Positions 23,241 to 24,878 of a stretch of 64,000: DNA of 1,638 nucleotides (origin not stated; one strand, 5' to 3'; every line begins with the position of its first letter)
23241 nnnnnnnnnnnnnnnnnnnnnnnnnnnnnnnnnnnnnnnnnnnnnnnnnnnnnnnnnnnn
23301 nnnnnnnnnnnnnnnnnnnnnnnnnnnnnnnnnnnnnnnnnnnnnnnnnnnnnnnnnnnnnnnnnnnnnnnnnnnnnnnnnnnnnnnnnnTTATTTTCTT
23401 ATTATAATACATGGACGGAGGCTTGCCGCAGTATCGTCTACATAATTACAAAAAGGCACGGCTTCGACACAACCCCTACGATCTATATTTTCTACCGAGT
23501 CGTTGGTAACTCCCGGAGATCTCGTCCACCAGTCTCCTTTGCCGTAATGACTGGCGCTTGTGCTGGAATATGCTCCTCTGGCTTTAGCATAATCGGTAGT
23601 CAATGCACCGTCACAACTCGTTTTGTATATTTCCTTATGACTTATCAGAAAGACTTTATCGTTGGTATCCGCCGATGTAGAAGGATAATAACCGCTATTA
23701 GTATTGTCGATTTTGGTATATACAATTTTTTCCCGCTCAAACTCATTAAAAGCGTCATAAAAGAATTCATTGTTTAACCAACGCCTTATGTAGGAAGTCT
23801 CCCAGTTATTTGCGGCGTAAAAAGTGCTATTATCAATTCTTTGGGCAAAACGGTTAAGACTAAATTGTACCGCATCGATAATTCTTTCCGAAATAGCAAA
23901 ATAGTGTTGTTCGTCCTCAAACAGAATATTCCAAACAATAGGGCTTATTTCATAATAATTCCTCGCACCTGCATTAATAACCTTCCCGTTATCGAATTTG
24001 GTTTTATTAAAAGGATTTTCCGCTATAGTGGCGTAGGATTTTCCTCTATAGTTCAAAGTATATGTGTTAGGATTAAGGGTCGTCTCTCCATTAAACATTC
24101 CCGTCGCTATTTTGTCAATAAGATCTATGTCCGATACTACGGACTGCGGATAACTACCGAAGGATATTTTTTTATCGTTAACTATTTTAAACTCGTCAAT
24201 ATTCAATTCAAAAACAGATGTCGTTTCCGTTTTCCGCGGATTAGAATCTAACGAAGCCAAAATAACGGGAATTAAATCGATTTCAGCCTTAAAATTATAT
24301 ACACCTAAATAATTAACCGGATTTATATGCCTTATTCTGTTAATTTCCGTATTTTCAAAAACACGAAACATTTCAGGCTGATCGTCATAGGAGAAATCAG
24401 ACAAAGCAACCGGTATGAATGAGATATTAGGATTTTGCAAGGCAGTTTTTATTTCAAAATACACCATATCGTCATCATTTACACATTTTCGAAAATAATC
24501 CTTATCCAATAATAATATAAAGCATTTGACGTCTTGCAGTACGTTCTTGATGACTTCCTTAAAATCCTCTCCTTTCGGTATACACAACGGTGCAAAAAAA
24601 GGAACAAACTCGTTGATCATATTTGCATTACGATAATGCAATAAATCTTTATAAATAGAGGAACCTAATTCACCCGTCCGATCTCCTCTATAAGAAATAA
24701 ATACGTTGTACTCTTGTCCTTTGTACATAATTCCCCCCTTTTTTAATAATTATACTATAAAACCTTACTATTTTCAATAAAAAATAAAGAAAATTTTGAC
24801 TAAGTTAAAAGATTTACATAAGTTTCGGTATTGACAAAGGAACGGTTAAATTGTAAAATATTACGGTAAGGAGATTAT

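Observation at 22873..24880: Two-gene TIR / GNAT operon with no known TIR-system partners: candidate undescribed defence or toxin module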

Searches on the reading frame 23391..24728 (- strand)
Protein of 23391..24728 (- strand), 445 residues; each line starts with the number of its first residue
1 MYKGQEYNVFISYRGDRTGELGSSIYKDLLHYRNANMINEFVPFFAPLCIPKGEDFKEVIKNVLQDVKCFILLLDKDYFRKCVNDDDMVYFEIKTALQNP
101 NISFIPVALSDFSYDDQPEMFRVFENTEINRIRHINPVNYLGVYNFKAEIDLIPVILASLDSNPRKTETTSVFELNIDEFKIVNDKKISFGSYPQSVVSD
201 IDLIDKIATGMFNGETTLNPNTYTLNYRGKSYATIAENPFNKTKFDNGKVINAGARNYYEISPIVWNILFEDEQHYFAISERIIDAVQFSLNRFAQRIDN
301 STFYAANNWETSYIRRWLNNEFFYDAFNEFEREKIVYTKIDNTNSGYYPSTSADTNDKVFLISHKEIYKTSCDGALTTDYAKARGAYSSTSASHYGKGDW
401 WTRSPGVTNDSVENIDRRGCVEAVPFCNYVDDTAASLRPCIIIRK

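Call 3: search_protein_families(library=pfam, proteins=[window:23391-24728:-], max_evalue=1)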
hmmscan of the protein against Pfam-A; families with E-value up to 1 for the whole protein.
window:23391-24728:- (445 aa): 2 families
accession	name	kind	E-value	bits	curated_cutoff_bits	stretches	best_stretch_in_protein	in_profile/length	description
PF19789.6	DUF6273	-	9.4e-20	71.6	23.5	1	297-443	22-170/172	Domain of unknown function (DUF6273)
PF13676.11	TIR_2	-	1.7e-05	25.7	28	1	9-119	1-99/122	TIR domain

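Call 4: search_protein_families(library=padloc, proteins=[window:23391-24728:-], max_evalue=1)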
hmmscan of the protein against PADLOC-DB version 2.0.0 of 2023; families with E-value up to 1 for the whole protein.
window:23391-24728:- (445 aa): 0 families

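Call 5: search_protein_families(library=ncbifam, proteins=[window:23391-24728:-], max_evalue=1)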
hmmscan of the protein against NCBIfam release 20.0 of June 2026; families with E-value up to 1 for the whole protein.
window:23391-24728:- (445 aa): 1 family
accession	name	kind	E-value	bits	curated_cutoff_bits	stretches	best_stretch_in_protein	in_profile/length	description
NF058526.1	Thoeris_type3_ThcB4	equivalog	0.0068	15.3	220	1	8-80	129-194/375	Thoeris type III anti-phage system protein ThcB4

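Call 7: find_homologous_proteins(query=window:23391-24728:-)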
Query window:23391-24728:- (445 aa): 69 proteins with E <= 0.001 among 3263 candidates.
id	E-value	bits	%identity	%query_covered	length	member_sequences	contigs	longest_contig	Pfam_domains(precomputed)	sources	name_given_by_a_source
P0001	3.2e-288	974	94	100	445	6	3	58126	PF19789.7,PF13676.12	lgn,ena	-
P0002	3.5e-248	842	80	100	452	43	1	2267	PF19789.7,PF13676.12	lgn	-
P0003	5.1e-200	683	64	100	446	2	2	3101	PF19789.7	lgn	-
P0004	1.0e-194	666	63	100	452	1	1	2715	PF19789.7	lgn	-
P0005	3.1e-185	635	62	100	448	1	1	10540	PF19789.7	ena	-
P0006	1.8e-182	626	60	100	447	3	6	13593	PF19789.7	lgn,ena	-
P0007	2.2e-178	612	60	100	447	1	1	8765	PF19789.7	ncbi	-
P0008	4.4e-170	585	57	100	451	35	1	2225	PF19789.7,PF13676.12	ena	-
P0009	2.9e-168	579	57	100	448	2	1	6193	PF19789.7,PF13676.12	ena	-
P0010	6.6e-160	551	55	100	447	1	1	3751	PF19789.7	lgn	-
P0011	2.4e-158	546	54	100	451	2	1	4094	PF19789.7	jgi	-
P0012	1.2e-157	544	53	100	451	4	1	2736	PF19789.7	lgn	-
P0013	3.7e-157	542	54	100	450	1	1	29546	PF19789.7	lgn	-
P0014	1.5e-155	537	52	100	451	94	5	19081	PF19789.7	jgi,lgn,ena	-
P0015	1.7e-151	524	53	100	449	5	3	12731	PF19789.7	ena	-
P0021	1.3e-127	445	48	99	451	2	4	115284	PF19789.7,PF13676.12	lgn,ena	-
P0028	2.6e-124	434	47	99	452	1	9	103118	PF19789.7,PF13676.12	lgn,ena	-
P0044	3.4e-100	354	40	100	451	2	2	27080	PF19789.7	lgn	-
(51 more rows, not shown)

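Call 9: find_encoding_contigs(protein=P0001, flank=6000, max_places=3)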
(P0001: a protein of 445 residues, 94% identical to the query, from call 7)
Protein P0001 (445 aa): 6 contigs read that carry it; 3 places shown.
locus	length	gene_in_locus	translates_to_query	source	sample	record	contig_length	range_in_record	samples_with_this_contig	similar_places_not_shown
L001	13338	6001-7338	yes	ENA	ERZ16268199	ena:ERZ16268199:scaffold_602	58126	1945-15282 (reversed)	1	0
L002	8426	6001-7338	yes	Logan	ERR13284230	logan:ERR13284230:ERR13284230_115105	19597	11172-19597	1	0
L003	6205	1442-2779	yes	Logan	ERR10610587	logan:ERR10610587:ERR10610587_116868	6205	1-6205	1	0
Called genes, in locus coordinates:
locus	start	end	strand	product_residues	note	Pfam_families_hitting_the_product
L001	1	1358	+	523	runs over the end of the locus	PF01943:Polysacc_synt, PF03023:MurJ, PF01554:MatE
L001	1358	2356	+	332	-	PF01503:PRA-PH (faint), PF03819:MazG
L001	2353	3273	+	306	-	PF01207:Dus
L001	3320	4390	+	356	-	PF00266:Aminotran_5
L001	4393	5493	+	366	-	PF00389:2-Hacid_dh, PF02826:2-Hacid_dh_C, PF03446:NAD_binding_2 (weak)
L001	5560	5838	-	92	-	-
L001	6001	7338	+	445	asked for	PF13676:TIR_2 (faint), PF19789:DUF6273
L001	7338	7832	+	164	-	PF13302:Acetyltransf_3 (weak), PF00583:Acetyltransf_1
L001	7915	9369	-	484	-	PF00478:IMPDH, PF03060:NMO (faint), PF00571:CBS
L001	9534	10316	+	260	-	PF01656:CbiA, PF02374:ArsA_ATPase (weak), PF06564:CBP_BcsQ, PF10609:ParA, PF13614:AAA_31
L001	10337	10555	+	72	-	-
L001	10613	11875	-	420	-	PF00278:Orn_DAP_Arg_deC, PF02784:Orn_Arg_deC_N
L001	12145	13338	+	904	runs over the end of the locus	PF00690:Cation_ATPase_N, PF00122:E1-E2_ATPase, PF00702:Hydrolase, PF13246:Cation_ATPase, PF00689:Cation_ATPase_C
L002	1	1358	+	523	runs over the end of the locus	PF01943:Polysacc_synt, PF03023:MurJ, PF01554:MatE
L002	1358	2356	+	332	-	PF01503:PRA-PH (faint), PF03819:MazG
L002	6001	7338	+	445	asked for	PF13676:TIR_2 (faint), PF19789:DUF6273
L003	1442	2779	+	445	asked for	PF13676:TIR_2 (faint), PF19789:DUF6273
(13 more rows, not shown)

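Call 10: find_encoding_contigs(protein=P0021, flank=6000, max_places=3)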
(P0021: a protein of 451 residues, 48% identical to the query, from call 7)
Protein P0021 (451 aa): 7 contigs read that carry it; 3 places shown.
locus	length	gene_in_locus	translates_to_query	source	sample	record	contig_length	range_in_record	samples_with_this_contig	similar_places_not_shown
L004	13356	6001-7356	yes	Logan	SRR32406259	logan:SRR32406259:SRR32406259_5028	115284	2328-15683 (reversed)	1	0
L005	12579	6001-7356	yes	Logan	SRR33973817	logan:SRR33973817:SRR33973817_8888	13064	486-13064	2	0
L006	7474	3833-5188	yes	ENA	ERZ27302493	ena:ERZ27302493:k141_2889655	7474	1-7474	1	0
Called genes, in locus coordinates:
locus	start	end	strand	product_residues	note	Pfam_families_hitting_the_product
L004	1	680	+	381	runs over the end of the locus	PF03600:CitMHS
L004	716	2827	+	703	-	-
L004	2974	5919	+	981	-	PF01582:TIR (weak), PF13676:TIR_2, PF13023:HD_3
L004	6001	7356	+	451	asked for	PF13676:TIR_2 (weak), PF19789:DUF6273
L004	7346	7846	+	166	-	PF13302:Acetyltransf_3 (weak), PF00583:Acetyltransf_1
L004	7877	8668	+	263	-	PF08937:ThsB_TIR (weak), PF13676:TIR_2, PF13828:DUF4190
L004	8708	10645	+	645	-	PF00069:Pkinase, PF07714:PK_Tyr_Ser-Thr, PF03109:ABC1 (faint)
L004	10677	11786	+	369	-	PF10137:CAP12-PCTIR_TIR, PF20300:prok_STING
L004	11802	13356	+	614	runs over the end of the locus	PF00149:Metallophos, PF12850:Metallophos_2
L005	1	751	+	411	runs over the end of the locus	?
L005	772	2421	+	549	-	PF13676:TIR_2, PF13306:LRR_5, PF13855:LRR_8 (faint), PF12799:LRR_4 (faint), PF13306:LRR_5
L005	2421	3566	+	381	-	PF03600:CitMHS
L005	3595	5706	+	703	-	-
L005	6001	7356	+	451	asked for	PF13676:TIR_2 (weak), PF19789:DUF6273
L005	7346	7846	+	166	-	PF13302:Acetyltransf_3 (weak), PF00583:Acetyltransf_1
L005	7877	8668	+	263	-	PF08937:ThsB_TIR (faint), PF13676:TIR_2, PF13828:DUF4190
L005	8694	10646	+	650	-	PF00069:Pkinase, PF07714:PK_Tyr_Ser-Thr, PF03109:ABC1 (weak)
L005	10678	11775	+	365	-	PF10137:CAP12-PCTIR_TIR, PF20300:prok_STING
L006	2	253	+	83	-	?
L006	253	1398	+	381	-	PF03600:CitMHS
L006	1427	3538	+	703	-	-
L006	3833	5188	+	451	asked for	PF13676:TIR_2 (weak), PF19789:DUF6273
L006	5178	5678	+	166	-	PF13302:Acetyltransf_3 (weak), PF00583:Acetyltransf_1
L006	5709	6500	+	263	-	PF08937:ThsB_TIR (faint), PF13676:TIR_2, PF13828:DUF4190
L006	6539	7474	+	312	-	?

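Call 11: find_encoding_contigs(protein=P0028, flank=8000, max_places=3)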
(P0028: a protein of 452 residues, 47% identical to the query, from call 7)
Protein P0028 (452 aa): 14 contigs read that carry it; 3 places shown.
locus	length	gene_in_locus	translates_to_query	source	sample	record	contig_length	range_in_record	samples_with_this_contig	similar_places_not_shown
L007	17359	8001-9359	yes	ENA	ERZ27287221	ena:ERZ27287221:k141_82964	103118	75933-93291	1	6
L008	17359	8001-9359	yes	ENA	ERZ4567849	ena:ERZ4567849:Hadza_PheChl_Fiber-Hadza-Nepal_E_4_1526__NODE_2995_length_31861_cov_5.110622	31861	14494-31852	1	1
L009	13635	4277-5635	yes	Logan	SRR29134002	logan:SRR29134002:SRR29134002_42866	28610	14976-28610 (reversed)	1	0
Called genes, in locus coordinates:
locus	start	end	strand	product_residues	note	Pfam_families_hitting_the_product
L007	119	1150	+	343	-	-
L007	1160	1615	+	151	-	-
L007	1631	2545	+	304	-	-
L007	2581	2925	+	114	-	-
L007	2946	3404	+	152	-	-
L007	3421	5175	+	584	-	-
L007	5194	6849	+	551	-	PF13676:TIR_2, PF13306:LRR_5, PF13855:LRR_8 (faint), PF13306:LRR_5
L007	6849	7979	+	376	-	PF03600:CitMHS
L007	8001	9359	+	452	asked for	PF13676:TIR_2, PF19789:DUF6273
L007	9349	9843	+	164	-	PF13302:Acetyltransf_3, PF00583:Acetyltransf_1, PF13444:Acetyltransf_5 (weak)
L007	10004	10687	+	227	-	PF10137:CAP12-PCTIR_TIR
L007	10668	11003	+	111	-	-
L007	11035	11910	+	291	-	PF01223:Endonuclease_NS (weak), PF13930:Endonuclea_NS_2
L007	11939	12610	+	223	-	-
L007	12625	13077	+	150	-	-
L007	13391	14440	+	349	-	PF07833:Cu_amine_oxidN1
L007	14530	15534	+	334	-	PF01661:Macro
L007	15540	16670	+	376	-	PF03747:ADP_ribosyl_GH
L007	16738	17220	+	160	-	-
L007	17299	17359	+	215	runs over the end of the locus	-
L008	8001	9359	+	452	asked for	PF13676:TIR_2, PF19789:DUF6273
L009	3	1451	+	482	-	?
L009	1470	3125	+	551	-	PF13676:TIR_2, PF13306:LRR_5, PF13855:LRR_8 (faint), PF13306:LRR_5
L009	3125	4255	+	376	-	PF03600:CitMHS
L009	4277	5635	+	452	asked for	PF13676:TIR_2, PF19789:DUF6273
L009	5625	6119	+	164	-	PF13302:Acetyltransf_3, PF00583:Acetyltransf_1, PF13444:Acetyltransf_5 (weak)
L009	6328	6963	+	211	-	PF10137:CAP12-PCTIR_TIR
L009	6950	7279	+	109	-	-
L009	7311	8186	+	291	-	PF01223:Endonuclease_NS (weak), PF13930:Endonuclea_NS_2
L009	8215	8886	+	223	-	-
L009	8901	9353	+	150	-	-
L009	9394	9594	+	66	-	-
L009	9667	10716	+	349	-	PF07833:Cu_amine_oxidN1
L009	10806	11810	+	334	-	PF01661:Macro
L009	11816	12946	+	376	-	PF03747:ADP_ribosyl_GH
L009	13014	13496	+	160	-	-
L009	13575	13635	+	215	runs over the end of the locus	-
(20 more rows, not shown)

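Call 12: find_encoding_contigs(protein=P0013, flank=8000, max_places=2)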
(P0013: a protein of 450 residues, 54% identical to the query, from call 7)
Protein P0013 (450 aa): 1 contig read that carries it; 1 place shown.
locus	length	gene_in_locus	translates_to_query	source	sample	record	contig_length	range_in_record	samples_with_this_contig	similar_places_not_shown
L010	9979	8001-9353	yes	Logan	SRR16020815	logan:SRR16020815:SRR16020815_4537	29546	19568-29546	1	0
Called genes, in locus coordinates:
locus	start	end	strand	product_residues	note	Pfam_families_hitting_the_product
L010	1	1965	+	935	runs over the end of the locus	PF24898:GGDEF_GdpP (weak)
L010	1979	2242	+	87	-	-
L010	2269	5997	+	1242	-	PF13271:DUF4062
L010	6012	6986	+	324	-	-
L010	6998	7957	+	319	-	PF13306:LRR_5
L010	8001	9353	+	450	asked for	PF19789:DUF6273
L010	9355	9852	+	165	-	PF13302:Acetyltransf_3 (weak), PF00583:Acetyltransf_1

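Call 13: find_encoding_contigs(protein=P0044, flank=8000, max_places=2)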
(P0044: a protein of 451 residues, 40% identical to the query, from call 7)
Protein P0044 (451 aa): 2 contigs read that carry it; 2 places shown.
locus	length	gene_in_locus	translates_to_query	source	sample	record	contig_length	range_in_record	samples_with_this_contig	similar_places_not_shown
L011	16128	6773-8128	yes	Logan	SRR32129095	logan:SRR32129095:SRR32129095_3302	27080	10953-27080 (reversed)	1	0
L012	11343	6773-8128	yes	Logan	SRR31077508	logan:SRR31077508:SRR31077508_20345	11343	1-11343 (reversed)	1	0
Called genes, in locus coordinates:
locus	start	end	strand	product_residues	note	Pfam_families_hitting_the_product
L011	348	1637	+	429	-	PF00004:AAA, PF17866:AAA_lid_6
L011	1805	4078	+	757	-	-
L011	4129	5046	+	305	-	PF00498:FHA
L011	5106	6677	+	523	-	PF02026:RyR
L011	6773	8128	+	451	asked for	PF19789:DUF6273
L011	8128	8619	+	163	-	PF13302:Acetyltransf_3, PF00583:Acetyltransf_1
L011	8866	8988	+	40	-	-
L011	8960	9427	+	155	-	PF13676:TIR_2 (weak)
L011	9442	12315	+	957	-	PF00795:CN_hydrolase, PF13676:TIR_2, PF13306:LRR_5, PF13855:LRR_8 (faint), PF13306:LRR_5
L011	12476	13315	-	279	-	-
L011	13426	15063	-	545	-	-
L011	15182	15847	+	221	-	-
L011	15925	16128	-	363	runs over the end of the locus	PF13776:DUF4172, PF02661:Fic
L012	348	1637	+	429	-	PF00004:AAA, PF17866:AAA_lid_6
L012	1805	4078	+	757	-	-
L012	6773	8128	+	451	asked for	PF19789:DUF6273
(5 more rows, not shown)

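Call 16: find_related_loci(query=A1, collection=genome_contigs, flank=10000)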
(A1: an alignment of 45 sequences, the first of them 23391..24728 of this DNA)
Query A1 (445 aa) in genome_contigs; peptide patterns used: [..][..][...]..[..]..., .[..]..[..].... (x = any residue, [..] = any of these).
76 stretches matched a pattern; 35 encode a relative of the query (tblastn E <= 1e-3); 33 distinct loci.
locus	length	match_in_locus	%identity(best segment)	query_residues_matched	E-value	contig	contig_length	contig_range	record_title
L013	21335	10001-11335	80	1-445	0e+0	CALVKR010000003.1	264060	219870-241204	MAG: uncultured Clostridia bacterium isolate BRZ_T__bin85 genome assembly, contig: BRZ_T__NODE_53_length_264060_cov_11.4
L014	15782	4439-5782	51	1-445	1e-147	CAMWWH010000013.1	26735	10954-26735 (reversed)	MAG TPA_asm: uncultured Clostridia bacterium isolate SRR14411330_bin.5_metawrap_v1.3_MAG genome assembly, contig: NODE.1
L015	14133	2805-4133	46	5-445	3e-128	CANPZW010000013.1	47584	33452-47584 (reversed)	MAG: uncultured Clostridia bacterium isolate Lapin-001__bin88 genome assembly, contig: Lapin-001__NODE_1022_length_47584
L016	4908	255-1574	46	7-443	2e-124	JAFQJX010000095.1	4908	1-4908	MAG: Clostridia bacterium isolate RGIG1887 Goat_Cecum.Co__c1233881, whole genome shotgun sequence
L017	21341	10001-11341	43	1-445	9e-120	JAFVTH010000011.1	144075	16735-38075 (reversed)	MAG: Clostridia bacterium isolate RGIG5375 Sheep_Colon-3__c342163, whole genome shotgun sequence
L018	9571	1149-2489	44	3-445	1e-114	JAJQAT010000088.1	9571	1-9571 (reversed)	MAG: Bacillota bacterium isolate C.1_7 NODE_1382_length_9571_cov_8.398592, whole genome shotgun sequence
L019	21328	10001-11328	54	5-445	5e-111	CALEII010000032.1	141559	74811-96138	MAG TPA_asm: uncultured Clostridia bacterium isolate SRR6425774_bin.99_CONCOCT_v1.1_MAG genome assembly, contig: ERZ1767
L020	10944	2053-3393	44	1-445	2e-121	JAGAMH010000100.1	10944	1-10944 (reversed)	MAG: Clostridia bacterium isolate RGIG8572 Water_deer_Cecum-3__c505423, whole genome shotgun sequence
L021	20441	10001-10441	42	5-156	1e-33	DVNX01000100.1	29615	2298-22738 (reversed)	MAG TPA_asm: Candidatus Ornithoclostridium faecavium isolate 63 CHK106__C353621_L29615_ERR2241854, whole genome shotgun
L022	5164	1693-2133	42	5-156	2e-33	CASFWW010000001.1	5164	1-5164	uncultured Christensenella sp. isolate SI.O6.metabat-bins.40 genome assembly, contig: SI.O6.metabat-bins.40.fa_k141_1400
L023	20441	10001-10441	42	5-156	5e-33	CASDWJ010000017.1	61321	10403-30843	uncultured Christensenella sp. isolate SI.B14.metabat-bins.169 genome assembly, contig: SI.B14.metabat-bins.169.fa_k141_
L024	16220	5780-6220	41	5-156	1e-32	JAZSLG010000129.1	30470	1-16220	MAG: Candidatus Stercoripulliclostridium sp. isolate T1900044558_TS20190024.MAGScoT_cleanbin_000033 SGB_336_k141_2176175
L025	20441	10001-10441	41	5-156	2e-32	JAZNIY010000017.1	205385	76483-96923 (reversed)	MAG: Candidatus Stercoripulliclostridium sp. isolate T1900044682_TS20190148.MAGScoT_cleanbin_000015 SGB_1698_k141_980400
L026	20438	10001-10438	43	6-156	3e-32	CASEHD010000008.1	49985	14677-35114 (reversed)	uncultured Christensenella sp. isolate B31_L2_392392_idba_bin.53 genome assembly, contig: B31_L2_392392_idba_bin.53.fa_s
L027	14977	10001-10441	41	5-156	7e-32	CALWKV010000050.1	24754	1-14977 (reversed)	MAG: uncultured Christensenellaceae bacterium isolate E37__bin146 genome assembly, contig: E37__k127_685742, whole genom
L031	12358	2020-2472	41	7-156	2e-30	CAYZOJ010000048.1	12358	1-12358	MAG TPA_asm: uncultured Christensenellaceae bacterium isolate SRP225648_co1_589 genome assembly, contig: NODE_13043_leng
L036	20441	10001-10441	37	5-156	5e-28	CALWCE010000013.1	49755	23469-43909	MAG: uncultured Clostridia bacterium isolate BRZ_DM__bin13 genome assembly, contig: BRZ_DM__NODE_1042_length_49755_cov_3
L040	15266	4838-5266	37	6-156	5e-25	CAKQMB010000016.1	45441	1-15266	MAG: uncultured Clostridia bacterium isolate REFINED_METABAT215_TOP10_CONTIGS_1500_ASSEMBLY_K77_MERGED__Nepal_MoBio_Fibe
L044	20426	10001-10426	32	7-146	1e-12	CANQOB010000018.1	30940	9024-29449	MAG: uncultured Clostridia bacterium isolate Lapin-032__bin86 genome assembly, contig: Lapin-032__NODE_2370_length_30940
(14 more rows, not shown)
